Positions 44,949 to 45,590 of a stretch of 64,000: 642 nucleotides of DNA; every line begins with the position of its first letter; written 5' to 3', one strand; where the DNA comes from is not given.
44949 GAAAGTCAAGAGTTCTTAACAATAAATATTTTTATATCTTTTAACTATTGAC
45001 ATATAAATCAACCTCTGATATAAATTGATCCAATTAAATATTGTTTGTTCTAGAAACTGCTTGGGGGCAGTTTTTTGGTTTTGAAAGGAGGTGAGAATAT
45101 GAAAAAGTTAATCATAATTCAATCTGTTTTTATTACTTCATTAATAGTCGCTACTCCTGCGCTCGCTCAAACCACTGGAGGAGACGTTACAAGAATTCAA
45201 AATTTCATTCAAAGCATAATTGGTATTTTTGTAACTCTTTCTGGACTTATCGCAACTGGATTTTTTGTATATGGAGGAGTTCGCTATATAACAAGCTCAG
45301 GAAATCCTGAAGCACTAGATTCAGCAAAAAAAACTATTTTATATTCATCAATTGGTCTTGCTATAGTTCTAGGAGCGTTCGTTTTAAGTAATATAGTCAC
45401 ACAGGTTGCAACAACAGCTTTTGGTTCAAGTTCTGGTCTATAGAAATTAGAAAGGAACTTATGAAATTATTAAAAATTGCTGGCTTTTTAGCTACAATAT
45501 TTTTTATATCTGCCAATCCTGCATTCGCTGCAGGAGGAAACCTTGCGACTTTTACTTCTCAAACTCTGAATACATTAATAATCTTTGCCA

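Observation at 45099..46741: Pilin domain present twice: stand-alone VirB2-like pilin and a second copy fused to the N-terminus of the VirB6-like channel protein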

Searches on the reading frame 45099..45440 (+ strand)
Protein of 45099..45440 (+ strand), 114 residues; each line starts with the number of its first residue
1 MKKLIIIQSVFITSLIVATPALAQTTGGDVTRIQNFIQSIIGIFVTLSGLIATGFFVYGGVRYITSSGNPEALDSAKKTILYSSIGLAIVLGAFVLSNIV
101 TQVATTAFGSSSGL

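Call 4: search_protein_families(library=pfam, proteins=[window:45099-45440:+], max_evalue=1)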
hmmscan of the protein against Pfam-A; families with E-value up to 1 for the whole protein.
window:45099-45440:+ (114 aa): 2 families
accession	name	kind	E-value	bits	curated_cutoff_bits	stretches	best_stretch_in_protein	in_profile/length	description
PF18895.5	T4SS_pilin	-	5.5e-12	46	26.6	1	30-99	2-70/71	Type IV secretion system pilin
PF04956.18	TrbC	-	2.5e-08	34.5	27.9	1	3-93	10-91/98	TrbC/VIRB2 pilin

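Call 11: list_cluster_members(proteins=[P0001, window:45099-45440:+])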
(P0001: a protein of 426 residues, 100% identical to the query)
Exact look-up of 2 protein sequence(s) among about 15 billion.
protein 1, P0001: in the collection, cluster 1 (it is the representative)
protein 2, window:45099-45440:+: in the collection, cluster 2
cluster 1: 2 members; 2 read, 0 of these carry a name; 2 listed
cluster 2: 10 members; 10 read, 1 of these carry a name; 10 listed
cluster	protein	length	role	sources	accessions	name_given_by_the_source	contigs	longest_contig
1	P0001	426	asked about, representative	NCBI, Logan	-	-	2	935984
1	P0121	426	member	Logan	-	-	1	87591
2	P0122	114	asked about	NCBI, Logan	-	-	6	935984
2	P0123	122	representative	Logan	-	-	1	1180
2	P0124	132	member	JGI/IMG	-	lysylphosphatidylglycerol synthetase-like protein (DUF2156 family)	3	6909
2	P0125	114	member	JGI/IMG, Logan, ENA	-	-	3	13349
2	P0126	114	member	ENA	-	-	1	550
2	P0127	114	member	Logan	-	-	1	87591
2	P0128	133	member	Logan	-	-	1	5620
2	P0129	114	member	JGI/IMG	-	-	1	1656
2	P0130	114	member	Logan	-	-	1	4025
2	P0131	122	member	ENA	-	-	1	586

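Call 54: search_protein_families(library=ncbifam, proteins=[window:45099-45440:+], max_evalue=0.01)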
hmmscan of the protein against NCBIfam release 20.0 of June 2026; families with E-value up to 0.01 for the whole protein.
window:45099-45440:+ (114 aa): 1 family
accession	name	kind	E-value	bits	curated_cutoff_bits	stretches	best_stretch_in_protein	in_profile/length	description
NF045849.1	ICE_MMCAP2_0565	equivalog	1.7e-11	43.6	40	1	31-102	7-78/80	Mbov_0395 family pilin-like conjugal transfer protein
